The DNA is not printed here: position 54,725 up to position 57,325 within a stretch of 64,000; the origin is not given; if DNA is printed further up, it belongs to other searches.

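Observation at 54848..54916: Nested in-frame AUGs with a weak first Kozak context in the single-copy cysteinyl-tRNA synthetase gene: candidate mitochondrial/cytosolic dual isoforms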

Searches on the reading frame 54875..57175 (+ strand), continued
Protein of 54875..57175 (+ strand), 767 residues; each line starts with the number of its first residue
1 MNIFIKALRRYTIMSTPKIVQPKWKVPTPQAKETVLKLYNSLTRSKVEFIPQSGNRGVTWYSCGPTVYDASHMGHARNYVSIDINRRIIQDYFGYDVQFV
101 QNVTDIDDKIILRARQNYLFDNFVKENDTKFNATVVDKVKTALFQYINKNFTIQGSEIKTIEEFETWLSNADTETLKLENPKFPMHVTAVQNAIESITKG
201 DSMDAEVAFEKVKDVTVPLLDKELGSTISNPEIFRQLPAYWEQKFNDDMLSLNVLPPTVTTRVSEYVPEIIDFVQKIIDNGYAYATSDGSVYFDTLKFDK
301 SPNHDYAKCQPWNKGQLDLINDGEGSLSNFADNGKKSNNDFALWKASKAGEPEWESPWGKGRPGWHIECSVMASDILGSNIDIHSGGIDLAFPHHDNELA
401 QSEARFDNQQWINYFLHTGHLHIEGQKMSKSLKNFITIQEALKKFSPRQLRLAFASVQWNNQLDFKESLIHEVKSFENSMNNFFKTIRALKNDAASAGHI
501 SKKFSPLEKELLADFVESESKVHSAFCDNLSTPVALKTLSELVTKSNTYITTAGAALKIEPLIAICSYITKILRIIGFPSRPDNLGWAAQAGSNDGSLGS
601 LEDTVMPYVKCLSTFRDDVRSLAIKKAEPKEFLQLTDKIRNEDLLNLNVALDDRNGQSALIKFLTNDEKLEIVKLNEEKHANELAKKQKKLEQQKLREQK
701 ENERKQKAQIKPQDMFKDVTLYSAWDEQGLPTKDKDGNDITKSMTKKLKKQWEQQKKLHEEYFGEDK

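Call 31: find_encoding_contigs(protein=P0055, flank=800, max_places=1)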
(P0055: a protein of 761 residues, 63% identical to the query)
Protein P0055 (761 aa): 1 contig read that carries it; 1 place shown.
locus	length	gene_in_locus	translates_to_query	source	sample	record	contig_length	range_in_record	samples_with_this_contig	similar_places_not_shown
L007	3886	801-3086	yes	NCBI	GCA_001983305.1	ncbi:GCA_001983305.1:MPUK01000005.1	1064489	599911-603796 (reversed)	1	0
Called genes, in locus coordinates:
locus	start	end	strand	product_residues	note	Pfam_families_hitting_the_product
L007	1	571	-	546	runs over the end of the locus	PF00370:FGGY_N, PF02782:FGGY_C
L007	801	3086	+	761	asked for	PF01406:tRNA-synt_1e, PF09334:tRNA-synt_1g (weak)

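Call 32: find_encoding_contigs(protein=P0052, flank=800, max_places=1)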
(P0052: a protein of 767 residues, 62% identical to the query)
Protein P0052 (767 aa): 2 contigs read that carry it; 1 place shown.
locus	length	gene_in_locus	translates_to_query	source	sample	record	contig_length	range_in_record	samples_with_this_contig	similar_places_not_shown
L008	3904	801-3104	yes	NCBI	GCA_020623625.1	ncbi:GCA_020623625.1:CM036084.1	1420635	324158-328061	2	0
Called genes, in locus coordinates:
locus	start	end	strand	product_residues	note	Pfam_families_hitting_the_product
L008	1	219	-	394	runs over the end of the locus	-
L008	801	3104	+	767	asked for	PF01406:tRNA-synt_1e, PF09334:tRNA-synt_1g (weak)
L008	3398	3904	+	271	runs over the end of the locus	PF00956:NAP (weak)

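Call 33: find_encoding_contigs(protein=P0058, flank=800, max_places=1)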
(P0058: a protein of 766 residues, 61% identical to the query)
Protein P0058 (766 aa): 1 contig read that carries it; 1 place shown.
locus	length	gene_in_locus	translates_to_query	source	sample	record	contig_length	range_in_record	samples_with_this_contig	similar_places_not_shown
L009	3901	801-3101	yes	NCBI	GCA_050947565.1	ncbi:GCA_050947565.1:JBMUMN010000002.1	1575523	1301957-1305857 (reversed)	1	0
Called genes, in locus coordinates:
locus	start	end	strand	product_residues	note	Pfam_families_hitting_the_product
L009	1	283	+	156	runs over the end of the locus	PF00226:DnaJ, PF05207:Zn_ribbon_CSL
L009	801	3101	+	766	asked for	PF01406:tRNA-synt_1e, PF09334:tRNA-synt_1g (weak)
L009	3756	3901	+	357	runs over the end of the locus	-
